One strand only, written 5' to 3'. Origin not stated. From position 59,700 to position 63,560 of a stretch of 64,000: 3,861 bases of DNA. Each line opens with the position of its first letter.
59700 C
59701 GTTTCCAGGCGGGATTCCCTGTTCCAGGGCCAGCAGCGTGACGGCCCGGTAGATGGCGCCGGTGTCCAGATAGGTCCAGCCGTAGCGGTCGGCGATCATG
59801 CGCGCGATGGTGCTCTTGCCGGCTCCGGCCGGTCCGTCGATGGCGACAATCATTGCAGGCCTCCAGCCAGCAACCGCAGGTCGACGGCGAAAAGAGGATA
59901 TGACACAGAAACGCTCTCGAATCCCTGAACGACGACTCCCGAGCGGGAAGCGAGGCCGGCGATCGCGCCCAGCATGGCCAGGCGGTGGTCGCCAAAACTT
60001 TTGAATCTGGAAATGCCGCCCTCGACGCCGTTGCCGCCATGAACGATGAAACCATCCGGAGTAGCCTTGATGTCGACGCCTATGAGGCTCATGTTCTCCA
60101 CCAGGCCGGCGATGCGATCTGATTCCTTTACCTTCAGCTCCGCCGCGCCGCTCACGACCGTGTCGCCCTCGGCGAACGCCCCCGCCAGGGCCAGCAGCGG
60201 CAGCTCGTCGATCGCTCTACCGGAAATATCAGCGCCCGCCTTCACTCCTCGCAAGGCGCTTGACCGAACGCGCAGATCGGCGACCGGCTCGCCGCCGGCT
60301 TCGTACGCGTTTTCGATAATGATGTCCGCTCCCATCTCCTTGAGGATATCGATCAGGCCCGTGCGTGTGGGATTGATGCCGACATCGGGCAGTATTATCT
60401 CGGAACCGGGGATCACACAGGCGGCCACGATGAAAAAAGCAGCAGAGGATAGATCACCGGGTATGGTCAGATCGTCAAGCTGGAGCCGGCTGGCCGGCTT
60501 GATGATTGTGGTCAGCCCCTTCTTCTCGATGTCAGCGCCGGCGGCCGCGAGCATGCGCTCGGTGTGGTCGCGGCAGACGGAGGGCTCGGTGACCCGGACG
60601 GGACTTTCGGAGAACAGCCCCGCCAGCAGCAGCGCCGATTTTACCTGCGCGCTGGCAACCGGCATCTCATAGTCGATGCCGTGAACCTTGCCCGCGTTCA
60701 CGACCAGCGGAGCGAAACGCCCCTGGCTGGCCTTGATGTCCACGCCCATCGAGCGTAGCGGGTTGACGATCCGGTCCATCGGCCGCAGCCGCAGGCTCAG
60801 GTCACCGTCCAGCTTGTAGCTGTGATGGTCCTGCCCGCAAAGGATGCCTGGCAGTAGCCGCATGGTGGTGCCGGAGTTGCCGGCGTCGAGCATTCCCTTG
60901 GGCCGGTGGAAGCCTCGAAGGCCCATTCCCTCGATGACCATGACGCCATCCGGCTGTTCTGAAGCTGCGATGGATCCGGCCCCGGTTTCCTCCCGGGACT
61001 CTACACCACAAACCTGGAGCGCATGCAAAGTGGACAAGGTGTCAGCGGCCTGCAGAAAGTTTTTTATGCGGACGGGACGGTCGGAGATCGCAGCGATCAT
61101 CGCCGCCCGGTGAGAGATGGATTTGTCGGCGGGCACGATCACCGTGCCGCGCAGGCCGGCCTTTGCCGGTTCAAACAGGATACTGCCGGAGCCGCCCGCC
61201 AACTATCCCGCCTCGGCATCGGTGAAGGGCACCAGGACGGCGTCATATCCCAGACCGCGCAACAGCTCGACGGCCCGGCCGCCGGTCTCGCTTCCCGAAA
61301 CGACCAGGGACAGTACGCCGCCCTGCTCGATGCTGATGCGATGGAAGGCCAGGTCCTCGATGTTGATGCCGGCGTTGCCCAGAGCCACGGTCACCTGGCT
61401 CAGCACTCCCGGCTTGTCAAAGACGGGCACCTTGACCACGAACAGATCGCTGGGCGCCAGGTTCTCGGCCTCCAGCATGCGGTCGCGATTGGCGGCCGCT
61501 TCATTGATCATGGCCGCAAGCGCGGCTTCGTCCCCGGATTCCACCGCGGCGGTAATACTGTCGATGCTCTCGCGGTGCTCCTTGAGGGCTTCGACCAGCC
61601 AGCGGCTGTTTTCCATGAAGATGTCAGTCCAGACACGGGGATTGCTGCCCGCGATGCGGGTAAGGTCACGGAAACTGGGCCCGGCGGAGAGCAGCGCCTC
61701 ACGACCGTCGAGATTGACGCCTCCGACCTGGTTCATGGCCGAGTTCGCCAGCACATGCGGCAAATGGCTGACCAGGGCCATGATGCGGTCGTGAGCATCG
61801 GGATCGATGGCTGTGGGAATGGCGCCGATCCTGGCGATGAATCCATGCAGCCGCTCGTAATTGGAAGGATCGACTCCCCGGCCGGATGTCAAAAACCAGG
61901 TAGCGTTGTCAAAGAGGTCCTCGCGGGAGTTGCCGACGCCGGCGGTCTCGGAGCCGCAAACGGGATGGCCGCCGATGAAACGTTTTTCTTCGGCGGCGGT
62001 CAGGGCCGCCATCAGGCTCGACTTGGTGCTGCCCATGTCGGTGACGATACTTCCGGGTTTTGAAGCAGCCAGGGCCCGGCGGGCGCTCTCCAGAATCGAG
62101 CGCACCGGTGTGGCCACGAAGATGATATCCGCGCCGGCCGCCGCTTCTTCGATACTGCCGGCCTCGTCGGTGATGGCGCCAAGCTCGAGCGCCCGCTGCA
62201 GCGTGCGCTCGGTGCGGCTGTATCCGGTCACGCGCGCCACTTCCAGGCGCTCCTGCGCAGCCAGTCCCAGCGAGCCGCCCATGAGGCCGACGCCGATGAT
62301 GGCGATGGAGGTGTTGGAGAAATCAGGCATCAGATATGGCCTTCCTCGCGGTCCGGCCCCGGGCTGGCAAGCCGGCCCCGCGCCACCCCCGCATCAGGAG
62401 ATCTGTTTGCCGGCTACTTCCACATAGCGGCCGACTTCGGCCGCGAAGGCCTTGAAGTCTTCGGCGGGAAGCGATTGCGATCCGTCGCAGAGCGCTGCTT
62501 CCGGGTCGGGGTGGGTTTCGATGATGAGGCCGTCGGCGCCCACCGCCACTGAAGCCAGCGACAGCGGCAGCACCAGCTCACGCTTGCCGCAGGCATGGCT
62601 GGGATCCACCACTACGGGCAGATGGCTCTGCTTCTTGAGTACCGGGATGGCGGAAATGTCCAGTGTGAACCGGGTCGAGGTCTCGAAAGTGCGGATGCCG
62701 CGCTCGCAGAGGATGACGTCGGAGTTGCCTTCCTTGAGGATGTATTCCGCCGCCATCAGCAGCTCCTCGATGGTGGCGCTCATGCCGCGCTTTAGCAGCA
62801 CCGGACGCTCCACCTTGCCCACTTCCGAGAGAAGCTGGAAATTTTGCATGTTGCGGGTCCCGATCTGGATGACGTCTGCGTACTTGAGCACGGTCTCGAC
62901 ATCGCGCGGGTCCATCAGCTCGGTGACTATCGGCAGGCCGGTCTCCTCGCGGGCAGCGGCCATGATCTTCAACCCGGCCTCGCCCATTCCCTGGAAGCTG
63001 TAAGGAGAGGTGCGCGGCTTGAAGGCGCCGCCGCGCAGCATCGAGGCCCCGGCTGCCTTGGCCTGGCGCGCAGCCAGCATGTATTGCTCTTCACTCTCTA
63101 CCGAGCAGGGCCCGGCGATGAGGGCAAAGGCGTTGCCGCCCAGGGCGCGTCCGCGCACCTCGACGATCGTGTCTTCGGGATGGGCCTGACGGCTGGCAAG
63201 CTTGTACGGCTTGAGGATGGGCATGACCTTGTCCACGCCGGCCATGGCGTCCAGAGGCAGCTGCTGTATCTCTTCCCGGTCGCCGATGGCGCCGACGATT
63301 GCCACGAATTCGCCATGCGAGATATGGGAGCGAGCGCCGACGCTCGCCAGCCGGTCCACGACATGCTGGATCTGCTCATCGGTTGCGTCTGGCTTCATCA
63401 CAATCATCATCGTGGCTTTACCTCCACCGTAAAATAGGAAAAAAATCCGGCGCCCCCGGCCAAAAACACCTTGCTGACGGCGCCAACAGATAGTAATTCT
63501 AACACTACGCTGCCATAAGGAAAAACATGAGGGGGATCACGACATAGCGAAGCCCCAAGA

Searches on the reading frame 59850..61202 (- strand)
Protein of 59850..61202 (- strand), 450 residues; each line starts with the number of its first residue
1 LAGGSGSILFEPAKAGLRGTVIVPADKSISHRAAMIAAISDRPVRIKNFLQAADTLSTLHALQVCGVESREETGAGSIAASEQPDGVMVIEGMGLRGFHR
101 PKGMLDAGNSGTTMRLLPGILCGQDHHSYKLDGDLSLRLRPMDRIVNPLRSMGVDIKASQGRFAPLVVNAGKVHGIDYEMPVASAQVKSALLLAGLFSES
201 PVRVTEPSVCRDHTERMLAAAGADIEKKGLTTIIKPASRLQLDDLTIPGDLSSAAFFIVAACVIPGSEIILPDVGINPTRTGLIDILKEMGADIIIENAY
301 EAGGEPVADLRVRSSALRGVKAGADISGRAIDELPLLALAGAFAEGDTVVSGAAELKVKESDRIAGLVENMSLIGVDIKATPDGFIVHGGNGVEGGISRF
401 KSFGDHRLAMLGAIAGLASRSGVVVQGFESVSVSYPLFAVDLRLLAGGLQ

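Call 53: search_protein_families(library=pfam, proteins=[window:59850-61202:-], max_evalue=0.00001)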
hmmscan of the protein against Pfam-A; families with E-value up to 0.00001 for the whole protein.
window:59850-61202:- (450 aa): 1 family
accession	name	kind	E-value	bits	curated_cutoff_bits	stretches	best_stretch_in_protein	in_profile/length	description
PF00275.25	EPSP_synthase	-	3.8e-103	345.8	22.8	1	16-439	6-414/417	EPSP synthase (3-phosphoshikimate 1-carboxyvinyltransferase)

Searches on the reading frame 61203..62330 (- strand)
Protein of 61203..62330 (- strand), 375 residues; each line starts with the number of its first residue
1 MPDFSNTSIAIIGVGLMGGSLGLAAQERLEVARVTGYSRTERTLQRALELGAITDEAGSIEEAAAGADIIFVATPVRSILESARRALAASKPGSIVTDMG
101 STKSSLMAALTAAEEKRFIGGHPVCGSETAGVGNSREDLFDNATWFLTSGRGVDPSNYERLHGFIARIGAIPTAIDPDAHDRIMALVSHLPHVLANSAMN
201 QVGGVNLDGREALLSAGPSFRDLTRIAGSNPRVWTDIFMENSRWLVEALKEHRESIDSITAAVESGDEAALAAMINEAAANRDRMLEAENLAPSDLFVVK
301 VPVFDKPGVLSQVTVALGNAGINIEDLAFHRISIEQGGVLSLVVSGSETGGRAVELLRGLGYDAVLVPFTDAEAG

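Call 53: search_protein_families(library=pfam, proteins=[window:61203-62330:-], max_evalue=0.00001)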
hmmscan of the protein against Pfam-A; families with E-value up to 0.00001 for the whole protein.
window:61203-62330:- (375 aa): 5 families
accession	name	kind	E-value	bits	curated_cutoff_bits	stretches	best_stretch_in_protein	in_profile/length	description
PF02153.23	PDH_N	-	3.7e-28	98.4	26.5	1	22-170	2-150/154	Prephenate dehydrogenase, nucleotide-binding domain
PF20463.3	PDH_C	-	1.2e-24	87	22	1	176-275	1-100/102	Prephenate dehydrogenase, dimerization domain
PF03446.21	NAD_binding_2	-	1.5e-09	38.5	21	1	8-128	1-123/161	NAD binding domain of 6-phosphogluconate dehydrogenase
PF03807.23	F420_oxidored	-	1.1e-07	32.7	21.6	1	9-99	2-91/94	NADP oxidoreductase coenzyme F420-dependent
PF01842.31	ACT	-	6.6e-06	26.2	27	0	303-335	7-39/66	ACT domain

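Call 96: find_encoding_contigs(protein=window:61203-62330:-, flank=10000, max_places=1)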
Protein window:61203-62330:- (375 aa): 3 contigs read that carry it; 1 place shown.
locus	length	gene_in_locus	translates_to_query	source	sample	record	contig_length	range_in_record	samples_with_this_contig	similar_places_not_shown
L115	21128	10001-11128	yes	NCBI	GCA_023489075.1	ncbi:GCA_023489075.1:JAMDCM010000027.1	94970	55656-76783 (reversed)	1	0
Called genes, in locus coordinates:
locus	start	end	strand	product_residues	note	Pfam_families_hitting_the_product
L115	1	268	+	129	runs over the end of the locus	-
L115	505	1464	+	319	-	PF00579:tRNA-synt_1b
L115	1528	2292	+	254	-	PF02616:SMC_ScpA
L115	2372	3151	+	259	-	PF04079:SMC_ScpB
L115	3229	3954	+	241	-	PF01479:S4, PF13275:S4_2 (faint), PF00849:PseudoU_synth_2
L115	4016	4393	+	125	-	PF07736:CM_1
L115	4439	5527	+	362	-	PF00155:Aminotran_1_2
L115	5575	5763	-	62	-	PF02416:TatA_B_E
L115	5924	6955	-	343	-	PF18915:DUF5667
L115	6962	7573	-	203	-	PF07638:Sigma70_ECF (faint), PF04542:Sigma70_r2, PF08281:Sigma70_r4_2, PF04545:Sigma70_r4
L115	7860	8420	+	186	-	-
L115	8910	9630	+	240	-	PF18152:DAHP_snth_FXD, PF00793:DAHP_synth_1, PF03102:NeuB (weak)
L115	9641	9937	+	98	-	PF00793:DAHP_synth_1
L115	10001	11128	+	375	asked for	PF03446:NAD_binding_2, PF03807:F420_oxidored, PF02153:PDH_N, PF20463:PDH_C, PF01842:ACT (weak)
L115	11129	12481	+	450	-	PF00275:EPSP_synthase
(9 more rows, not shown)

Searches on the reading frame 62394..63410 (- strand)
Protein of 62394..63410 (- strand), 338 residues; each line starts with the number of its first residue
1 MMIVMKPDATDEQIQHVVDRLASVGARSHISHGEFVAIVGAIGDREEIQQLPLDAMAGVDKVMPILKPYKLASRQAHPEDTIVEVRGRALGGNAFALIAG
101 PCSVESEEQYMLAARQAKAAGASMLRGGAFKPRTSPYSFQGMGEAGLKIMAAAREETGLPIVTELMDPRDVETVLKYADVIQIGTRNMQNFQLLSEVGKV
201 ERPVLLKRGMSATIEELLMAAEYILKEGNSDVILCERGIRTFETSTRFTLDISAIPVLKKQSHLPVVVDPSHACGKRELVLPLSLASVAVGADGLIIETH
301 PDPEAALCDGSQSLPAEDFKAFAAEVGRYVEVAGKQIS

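Call 53: search_protein_families(library=pfam, proteins=[window:62394-63410:-], max_evalue=0.00001)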
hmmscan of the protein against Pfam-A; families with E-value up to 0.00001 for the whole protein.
window:62394-63410:- (338 aa): 3 families
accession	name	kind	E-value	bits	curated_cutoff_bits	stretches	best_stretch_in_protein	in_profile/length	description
PF00793.26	DAHP_synth_1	-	7.1e-82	274.8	25.5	1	91-325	14-260/270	DAHP synthetase I family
PF18152.6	DAHP_snth_FXD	-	1.3e-20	73.4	27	1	1-67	1-67/67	DAHP synthase ferredoxin-like domain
PF03102.20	NeuB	-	7e-08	32.7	22.1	1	150-336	61-239/241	NeuB family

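Call 95: find_encoding_contigs(protein=window:62394-63410:-, flank=10000, max_places=1)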
Protein window:62394-63410:- (338 aa): no gene with exactly this product is on record in the collection.
